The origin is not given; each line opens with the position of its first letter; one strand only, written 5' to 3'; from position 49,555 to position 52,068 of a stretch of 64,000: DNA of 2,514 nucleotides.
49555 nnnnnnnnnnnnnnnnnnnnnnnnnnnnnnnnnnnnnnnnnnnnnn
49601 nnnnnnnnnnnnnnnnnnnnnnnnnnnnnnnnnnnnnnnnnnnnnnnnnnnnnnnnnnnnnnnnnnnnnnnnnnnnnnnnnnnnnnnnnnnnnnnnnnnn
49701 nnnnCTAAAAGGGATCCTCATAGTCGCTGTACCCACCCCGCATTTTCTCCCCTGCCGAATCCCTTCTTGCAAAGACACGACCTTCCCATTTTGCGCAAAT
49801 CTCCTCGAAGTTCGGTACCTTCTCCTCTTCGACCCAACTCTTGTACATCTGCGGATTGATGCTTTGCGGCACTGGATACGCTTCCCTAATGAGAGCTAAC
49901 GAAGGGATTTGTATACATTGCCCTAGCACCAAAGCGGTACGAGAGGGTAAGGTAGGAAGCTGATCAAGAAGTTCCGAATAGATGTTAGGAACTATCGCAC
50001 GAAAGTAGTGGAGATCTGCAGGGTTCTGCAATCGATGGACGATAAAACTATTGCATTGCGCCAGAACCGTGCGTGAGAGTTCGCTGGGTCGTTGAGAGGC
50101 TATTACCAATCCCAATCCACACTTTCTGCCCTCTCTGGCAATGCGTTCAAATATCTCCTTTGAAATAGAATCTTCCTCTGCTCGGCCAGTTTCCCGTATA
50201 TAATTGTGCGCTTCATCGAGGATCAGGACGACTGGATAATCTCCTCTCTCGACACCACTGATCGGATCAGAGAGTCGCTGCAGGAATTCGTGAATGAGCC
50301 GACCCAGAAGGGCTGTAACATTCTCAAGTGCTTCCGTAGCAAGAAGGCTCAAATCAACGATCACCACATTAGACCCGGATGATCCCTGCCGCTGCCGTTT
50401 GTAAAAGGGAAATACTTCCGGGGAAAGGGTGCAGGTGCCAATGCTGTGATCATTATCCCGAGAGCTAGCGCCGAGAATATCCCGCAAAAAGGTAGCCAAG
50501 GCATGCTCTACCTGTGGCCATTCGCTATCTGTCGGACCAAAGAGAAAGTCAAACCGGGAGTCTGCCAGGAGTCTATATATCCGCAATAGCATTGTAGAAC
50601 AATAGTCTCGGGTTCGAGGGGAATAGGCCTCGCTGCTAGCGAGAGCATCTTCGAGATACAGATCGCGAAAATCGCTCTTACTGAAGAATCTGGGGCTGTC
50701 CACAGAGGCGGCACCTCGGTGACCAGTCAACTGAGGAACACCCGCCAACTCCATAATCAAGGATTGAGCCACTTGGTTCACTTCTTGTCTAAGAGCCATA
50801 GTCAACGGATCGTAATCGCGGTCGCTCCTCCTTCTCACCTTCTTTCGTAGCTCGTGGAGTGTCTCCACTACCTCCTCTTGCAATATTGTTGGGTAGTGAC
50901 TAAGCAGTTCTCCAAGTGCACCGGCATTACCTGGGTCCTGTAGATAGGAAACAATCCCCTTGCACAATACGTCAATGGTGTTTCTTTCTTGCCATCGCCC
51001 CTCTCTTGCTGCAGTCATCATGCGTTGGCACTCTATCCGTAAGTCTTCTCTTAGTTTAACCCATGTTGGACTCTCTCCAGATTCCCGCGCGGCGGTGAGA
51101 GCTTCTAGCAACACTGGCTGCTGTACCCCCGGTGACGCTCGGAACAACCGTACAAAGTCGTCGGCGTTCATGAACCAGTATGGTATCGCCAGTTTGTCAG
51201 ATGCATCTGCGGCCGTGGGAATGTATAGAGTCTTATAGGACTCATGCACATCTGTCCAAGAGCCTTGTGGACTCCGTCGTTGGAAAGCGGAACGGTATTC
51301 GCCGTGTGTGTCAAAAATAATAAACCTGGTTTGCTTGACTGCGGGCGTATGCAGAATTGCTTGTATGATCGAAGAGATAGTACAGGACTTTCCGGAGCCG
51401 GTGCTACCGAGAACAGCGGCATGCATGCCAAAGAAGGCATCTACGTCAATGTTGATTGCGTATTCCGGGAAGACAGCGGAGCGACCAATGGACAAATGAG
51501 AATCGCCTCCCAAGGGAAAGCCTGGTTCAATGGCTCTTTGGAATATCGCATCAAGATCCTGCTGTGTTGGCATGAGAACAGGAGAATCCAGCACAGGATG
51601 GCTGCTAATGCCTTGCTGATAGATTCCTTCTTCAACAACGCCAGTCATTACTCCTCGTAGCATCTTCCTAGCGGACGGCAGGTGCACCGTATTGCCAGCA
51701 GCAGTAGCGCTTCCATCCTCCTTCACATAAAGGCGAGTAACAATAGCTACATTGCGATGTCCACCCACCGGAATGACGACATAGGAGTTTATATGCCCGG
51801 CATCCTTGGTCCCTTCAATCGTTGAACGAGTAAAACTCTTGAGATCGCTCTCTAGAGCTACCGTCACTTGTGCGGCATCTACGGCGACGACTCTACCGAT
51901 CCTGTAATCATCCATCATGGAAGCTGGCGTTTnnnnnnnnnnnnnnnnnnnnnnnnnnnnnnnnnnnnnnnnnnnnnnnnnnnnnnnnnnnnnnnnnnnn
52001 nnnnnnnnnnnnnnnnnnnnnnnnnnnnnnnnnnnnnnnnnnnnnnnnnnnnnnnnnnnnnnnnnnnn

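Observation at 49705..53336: Sir2-HerA antiphage module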

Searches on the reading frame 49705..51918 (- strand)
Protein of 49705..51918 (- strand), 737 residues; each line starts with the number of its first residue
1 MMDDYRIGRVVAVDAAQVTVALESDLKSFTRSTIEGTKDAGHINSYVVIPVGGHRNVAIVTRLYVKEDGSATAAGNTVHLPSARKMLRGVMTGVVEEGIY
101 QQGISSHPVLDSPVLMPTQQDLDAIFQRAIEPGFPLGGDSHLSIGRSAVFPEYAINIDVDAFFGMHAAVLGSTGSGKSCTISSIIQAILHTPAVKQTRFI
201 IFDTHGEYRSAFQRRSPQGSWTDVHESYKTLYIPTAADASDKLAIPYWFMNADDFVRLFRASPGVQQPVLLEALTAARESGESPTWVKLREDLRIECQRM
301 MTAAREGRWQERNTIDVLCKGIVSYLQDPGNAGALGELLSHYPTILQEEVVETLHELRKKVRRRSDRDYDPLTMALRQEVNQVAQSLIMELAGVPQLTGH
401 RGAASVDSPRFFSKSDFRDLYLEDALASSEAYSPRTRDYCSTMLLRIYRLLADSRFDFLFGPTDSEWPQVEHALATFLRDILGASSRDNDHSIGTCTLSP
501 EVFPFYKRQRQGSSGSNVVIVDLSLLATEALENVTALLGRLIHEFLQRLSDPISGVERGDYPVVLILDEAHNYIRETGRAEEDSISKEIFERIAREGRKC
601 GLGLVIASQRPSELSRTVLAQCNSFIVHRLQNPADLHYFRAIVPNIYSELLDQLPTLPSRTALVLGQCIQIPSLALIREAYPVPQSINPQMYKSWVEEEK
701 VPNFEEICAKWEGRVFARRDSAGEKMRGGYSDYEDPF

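Call 3: search_protein_families(library=padloc, proteins=[window:49705-51918:-], max_evalue=0.01)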
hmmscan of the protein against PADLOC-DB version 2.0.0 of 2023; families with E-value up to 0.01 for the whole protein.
window:49705-51918:- (737 aa): 16 families
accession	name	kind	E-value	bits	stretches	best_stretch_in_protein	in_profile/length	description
PDLC04102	HerA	-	1.9e-141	470.6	1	6-701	9-643/654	-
PDLC04106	HerA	-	7e-115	383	1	6-713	5-664/667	-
PDLC04098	HerA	-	2.4e-108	361.5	2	513-712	481-684/686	-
PDLC04105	HerA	-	2.3e-94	315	2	513-712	376-570/576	-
PDLC02185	HerA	-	1.3e-63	213.7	2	501-699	391-583/585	-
PDLC02188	HerA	-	7.5e-62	207.9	2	514-712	375-577/578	-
PDLC04100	HerA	-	2.1e-59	199.7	2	516-699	400-576/580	-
PDLC04103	HerA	-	3.7e-50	168.9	2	559-697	438-576/579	-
PDLC04097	HerA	-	2.2e-49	166.6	2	562-686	474-602/618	-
PDLC04104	HerA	-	4.3e-37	125.7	1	512-702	176-361/379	-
PDLC04140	mad8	-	4.7e-25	86.8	2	560-667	190-289/314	mads_8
PDLC01055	HerA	-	8.3e-21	72.4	2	520-631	385-484/532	Type III coevolved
PDLC04101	HerA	-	1.2e-20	71.6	1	3-259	10-252/400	-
PDLC04107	HerA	-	6.7e-19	66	1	3-259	10-257/306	-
PDLC04099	HerA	-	2.7e-15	54.3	1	3-210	8-212/214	-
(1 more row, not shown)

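Call 4: search_protein_families(library=pfam, proteins=[window:49705-51918:-], max_evalue=0.01)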
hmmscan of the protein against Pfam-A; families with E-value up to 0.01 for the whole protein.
window:49705-51918:- (737 aa): 6 families
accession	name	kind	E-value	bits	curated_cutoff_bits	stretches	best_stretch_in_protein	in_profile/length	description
PF01935.23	DUF87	-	7.9e-23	82.1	23.2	1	145-309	4-145/220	Helicase HerA, central domain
PF01580.24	FtsK_SpoIIIE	-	2.2e-08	34.3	24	1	165-205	40-80/221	FtsK/SpoIIIE family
PF10412.15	TrwB_AAD_bind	-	9.1e-06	25.2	20.5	1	166-214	17-61/387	Type IV secretion-system coupling protein DNA-binding domain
PF05872.18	HerA_C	-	0.0014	17.9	22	1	558-631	253-322/502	Helicase HerA-like C-terminal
PF13401.12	AAA_22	-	0.0016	19.2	27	0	533-607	67-121/130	AAA domain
PF00004.35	AAA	-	0.0018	19.1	21.2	0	539-625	36-126/131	ATPase family associated with various cellular activities (AAA)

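Call 5: search_protein_families(library=ncbifam, proteins=[window:49705-51918:-], max_evalue=0.01)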
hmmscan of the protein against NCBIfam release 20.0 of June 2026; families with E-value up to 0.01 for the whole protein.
window:49705-51918:- (737 aa): 14 families
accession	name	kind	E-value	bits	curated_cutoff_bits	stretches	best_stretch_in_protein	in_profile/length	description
NF042944.1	HerA_antiphage_2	equivalog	5.4e-67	226.8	850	2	513-711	374-576/576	anti-phage-associated helicase HerA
NF042943.1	HerA_antiphage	equivalog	1.8e-59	201.8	800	2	516-695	394-566/566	anti-phage-associated helicase HerA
NF040937.1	HerA_Thermprot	equivalog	5.7e-32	110.7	800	2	516-699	307-483/487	DNA double-strand break repair helicase HerA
NF040819.1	helicase_HerA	equivalog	5.7e-31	107.6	970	2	560-678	401-515/561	DNA double-strand break repair helicase HerA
NF053655.1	CedD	equivalog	4.9e-18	65.1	600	2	519-635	384-484/527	DNA-translocating ATPase CedD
NF033849.1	ser_rich_anae_1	subfamily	3.2e-13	48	650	1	557-636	1013-1096/1163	serine-rich protein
TIGR03924.1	T7SS_EccC_a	equivalog_domain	3.6e-07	29.3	509.15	1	163-207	449-493/673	type VII secretion protein EccCa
TIGR03925.1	T7SS_EccC_b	equivalog_domain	4.6e-06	25.2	346.55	1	165-211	362-408/564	type VII secretion protein EccCb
NF041017.1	DNA_import_CedB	equivalog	4.4e-05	22.3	700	0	517-639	434-544/590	DNA import protein CedB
NF041214.1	plasmid_TraB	equivalog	0.00011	20.9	800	0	564-635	349-414/639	plasmid transfer protein TraB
TIGR03928.1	T7_EssCb_Firm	equivalog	0.00011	20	778.4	0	563-637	915-986/1296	type VII secretion protein EssC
NF045975.1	VirB4_plasma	equivalog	0.00025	18.9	590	0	168-210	519-557/894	Mbov_0397 family ICE element conjugal transfer ATPase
NF007615.0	PRK10263.1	equivalog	0.0011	16.7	1566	0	166-204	1012-1050/1355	DNA translocase FtsK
NF045971.1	conju_CD1110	equivalog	0.0039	15.5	325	1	166-212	417-460/752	VirB4-like conjugal transfer ATPase, CD1110 family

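Call 7: search_solved_structures(query=window:49705-51918:-, max_evalue=0.01, show_alignments=3)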
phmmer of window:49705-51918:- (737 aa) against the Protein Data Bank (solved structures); distinct sequences matched with E-value up to 0.01: 13.
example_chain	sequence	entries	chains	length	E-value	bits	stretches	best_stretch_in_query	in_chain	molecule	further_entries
9c1m_M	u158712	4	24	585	5e-55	190.2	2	514-712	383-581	ATP-binding protein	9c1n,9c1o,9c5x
8ziq_M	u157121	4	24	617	5.4e-53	183.5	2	514-720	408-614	HerA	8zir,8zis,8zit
8xau_A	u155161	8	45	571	2.3e-46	161.6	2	512-712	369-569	ATP-binding protein | HerA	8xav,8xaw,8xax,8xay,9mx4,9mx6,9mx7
8wiv_A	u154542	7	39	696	2.2e-45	158.3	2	515-714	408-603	Helicase HerA central domain-containing protein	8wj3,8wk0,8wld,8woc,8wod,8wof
8yho_A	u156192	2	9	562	1.7e-33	119.1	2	564-691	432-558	DUF87 domain-containing protein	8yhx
8j4u_M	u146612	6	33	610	9.4e-33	116.6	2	497-696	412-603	Nucleoside triphosphate hydrolase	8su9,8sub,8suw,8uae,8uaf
9x1l_A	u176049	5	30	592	3.3e-23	85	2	546-677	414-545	DNA helicase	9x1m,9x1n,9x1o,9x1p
4d2i_A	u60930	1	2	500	2.7e-22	82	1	540-695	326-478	HERA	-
8wet_A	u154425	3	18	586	1e-10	43.8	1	517-640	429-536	TdpA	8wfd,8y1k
7f6d_B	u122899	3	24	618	0.0027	19.2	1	498-631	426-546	HerA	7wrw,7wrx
2ius_A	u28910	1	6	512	0.0043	18.6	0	563-621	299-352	DNA TRANSLOCASE FTSK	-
2iuu_A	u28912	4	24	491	0.0051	18.3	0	563-622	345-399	DNA TRANSLOCASE FTSK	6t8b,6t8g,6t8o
2iut_A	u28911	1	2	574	0.0074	17.8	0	563-622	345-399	DNA TRANSLOCASE FTSK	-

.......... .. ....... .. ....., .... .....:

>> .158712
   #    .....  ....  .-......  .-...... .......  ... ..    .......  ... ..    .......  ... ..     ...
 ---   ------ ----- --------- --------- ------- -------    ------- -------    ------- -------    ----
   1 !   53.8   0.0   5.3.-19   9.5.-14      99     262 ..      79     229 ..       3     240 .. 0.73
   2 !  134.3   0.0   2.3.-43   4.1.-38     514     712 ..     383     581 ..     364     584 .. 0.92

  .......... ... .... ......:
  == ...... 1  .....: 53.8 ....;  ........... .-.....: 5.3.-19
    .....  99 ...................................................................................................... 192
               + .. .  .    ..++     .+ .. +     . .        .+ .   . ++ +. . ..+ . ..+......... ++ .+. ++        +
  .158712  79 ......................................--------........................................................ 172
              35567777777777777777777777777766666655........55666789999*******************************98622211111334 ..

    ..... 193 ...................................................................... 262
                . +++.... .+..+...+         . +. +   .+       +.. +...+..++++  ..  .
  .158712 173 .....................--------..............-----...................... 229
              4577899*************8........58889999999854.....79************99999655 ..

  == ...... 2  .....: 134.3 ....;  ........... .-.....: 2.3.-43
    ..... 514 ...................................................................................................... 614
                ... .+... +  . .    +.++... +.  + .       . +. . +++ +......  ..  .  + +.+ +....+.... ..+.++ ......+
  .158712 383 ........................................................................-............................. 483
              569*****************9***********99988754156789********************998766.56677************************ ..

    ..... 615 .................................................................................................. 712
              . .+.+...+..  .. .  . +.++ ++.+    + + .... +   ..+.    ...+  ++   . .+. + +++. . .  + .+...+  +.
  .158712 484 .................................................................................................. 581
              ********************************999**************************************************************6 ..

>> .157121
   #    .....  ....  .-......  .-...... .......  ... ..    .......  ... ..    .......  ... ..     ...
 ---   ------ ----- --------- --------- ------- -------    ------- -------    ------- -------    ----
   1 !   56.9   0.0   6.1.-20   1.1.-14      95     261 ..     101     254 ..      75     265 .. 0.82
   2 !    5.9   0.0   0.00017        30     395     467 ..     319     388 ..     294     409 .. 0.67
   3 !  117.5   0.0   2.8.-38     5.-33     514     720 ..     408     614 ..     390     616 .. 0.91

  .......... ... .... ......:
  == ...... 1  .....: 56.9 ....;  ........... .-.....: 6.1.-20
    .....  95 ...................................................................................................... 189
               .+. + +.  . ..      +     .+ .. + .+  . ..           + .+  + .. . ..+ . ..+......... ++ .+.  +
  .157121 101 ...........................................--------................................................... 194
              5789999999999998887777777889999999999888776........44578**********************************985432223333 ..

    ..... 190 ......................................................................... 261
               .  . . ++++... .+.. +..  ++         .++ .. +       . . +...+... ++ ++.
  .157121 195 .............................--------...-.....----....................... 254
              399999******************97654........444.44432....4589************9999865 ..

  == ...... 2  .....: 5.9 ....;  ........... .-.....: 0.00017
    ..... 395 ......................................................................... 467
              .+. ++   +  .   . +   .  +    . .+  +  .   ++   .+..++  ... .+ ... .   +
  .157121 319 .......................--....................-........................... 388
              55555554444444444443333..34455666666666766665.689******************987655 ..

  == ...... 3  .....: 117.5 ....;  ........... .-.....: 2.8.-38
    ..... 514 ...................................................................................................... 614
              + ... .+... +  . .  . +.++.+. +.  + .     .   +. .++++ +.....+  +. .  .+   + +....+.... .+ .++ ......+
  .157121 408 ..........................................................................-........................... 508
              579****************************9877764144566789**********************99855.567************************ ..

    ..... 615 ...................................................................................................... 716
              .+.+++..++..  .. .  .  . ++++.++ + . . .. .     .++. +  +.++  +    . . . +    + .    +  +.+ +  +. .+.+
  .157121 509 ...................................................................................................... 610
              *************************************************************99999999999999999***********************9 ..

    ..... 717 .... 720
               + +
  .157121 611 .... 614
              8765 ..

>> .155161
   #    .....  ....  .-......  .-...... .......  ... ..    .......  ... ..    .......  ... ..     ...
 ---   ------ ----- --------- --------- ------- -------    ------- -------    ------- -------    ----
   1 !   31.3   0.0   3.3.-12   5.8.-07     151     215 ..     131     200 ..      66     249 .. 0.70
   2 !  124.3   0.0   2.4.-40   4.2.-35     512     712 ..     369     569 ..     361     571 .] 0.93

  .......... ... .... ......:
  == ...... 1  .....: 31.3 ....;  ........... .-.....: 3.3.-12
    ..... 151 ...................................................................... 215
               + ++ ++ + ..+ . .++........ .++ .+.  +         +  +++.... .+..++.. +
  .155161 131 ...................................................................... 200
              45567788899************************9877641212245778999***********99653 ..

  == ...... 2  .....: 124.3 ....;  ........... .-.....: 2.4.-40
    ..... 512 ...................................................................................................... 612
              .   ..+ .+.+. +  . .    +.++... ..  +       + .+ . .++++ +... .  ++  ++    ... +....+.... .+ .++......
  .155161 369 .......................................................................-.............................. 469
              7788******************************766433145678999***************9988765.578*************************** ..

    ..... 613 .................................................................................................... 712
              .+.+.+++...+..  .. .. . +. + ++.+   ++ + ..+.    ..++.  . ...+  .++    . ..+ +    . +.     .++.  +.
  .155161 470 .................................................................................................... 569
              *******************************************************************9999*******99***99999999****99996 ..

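Call 13: find_homologous_proteins(query=window:49705-51918:-, max_evalue=1e-20)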
Query window:49705-51918:- (737 aa): 886 proteins with E <= 1e-20 among 8000 candidates; the best 120 are listed.
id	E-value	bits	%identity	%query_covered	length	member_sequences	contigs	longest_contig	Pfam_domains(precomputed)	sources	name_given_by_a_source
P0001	0.0e+0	1673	100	100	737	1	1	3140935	PF10412.16,PF01935.24,PF01580.25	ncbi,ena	-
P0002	4.7e-280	949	59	97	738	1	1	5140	PF10412.16,PF01935.24,PF01580.25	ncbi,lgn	-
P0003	5.1e-278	942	59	97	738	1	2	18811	PF10412.16,PF01935.24,PF01580.25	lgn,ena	-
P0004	9.2e-278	941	58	97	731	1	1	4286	PF10412.16,PF01935.24,PF01580.25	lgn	-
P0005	1.8e-277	940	59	97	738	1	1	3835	PF10412.16,PF01935.24,PF01580.25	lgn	-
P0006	3.0e-277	940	59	97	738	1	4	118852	PF10412.16,PF01935.24,PF01580.25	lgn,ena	-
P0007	6.4e-277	939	58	97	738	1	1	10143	PF10412.16,PF01935.24,PF01580.25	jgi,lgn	jgi:hypothetical protein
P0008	1.2e-276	938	58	97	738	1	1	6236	PF10412.16,PF01935.24,PF01580.25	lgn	-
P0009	2.1e-276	937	58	97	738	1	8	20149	PF10412.16,PF01935.24,PF01580.25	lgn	-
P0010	3.3e-276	936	58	97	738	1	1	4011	PF10412.16,PF01935.24,PF01580.25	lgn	-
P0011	4.3e-276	936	58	97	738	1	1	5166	PF10412.16,PF01935.24,PF01580.25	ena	-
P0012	6.7e-276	935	58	97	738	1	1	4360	PF10412.16,PF01935.24,PF01580.25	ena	-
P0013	7.3e-276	935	58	97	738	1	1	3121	PF10412.16,PF01935.24,PF01580.25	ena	-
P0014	7.3e-276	935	58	97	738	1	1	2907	PF10412.16,PF01935.24,PF01580.25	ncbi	-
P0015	9.8e-276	935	58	97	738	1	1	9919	PF10412.16,PF01935.24,PF01580.25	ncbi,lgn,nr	ncbi:MAG: DUF87 domain-containing protein [Methanoculleus marisnigri]|nr:DUF87 domain-containing pro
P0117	6.8e-251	853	55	97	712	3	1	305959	PF10412.16,PF01935.24,PF01580.25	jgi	jgi:uncharacterized protein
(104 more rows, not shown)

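Call 21: find_encoding_contigs(protein=P0001, flank=10000, max_places=3)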
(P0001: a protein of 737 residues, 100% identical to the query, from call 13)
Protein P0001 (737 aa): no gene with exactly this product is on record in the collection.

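Call 22: find_encoding_contigs(protein=P0006, flank=8000, max_places=3)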
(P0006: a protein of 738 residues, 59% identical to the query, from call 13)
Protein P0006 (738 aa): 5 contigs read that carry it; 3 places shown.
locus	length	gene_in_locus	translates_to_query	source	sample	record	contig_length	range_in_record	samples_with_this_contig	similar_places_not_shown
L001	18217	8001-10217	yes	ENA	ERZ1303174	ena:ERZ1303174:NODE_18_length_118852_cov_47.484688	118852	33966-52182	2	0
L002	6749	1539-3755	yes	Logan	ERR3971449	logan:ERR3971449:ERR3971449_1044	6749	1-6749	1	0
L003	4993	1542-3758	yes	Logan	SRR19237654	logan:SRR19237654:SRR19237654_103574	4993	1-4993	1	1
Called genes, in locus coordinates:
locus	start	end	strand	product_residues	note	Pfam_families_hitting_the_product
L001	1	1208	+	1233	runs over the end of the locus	-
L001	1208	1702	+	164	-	-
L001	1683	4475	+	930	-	PF13872:AAA_34 (weak), PF00176:SNF2-rel_dom, PF00270:DEAD, PF04851:ResIII, PF00271:Helicase_C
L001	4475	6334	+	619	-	PF04851:ResIII, PF00270:DEAD (weak), PF00271:Helicase_C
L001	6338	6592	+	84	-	-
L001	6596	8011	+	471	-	PF13289:SIR2_2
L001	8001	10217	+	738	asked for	PF01580:FtsK_SpoIIIE (weak), PF01935:DUF87, PF10412:TrwB_AAD_bind (weak)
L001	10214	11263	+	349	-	PF13784:Fic_N (faint), PF02661:Fic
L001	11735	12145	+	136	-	-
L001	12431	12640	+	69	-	-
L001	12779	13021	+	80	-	PF22513:FitA-like_RHH, PF03869:Arc, PF07878:RHH_5 (faint)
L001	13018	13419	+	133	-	PF01850:PIN (weak)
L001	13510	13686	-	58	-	-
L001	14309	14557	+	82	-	PF00364:Biotin_lipoyl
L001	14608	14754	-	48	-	-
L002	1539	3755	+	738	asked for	PF01580:FtsK_SpoIIIE (weak), PF01935:DUF87, PF10412:TrwB_AAD_bind (weak)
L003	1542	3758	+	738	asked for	PF01580:FtsK_SpoIIIE (weak), PF01935:DUF87, PF10412:TrwB_AAD_bind (weak)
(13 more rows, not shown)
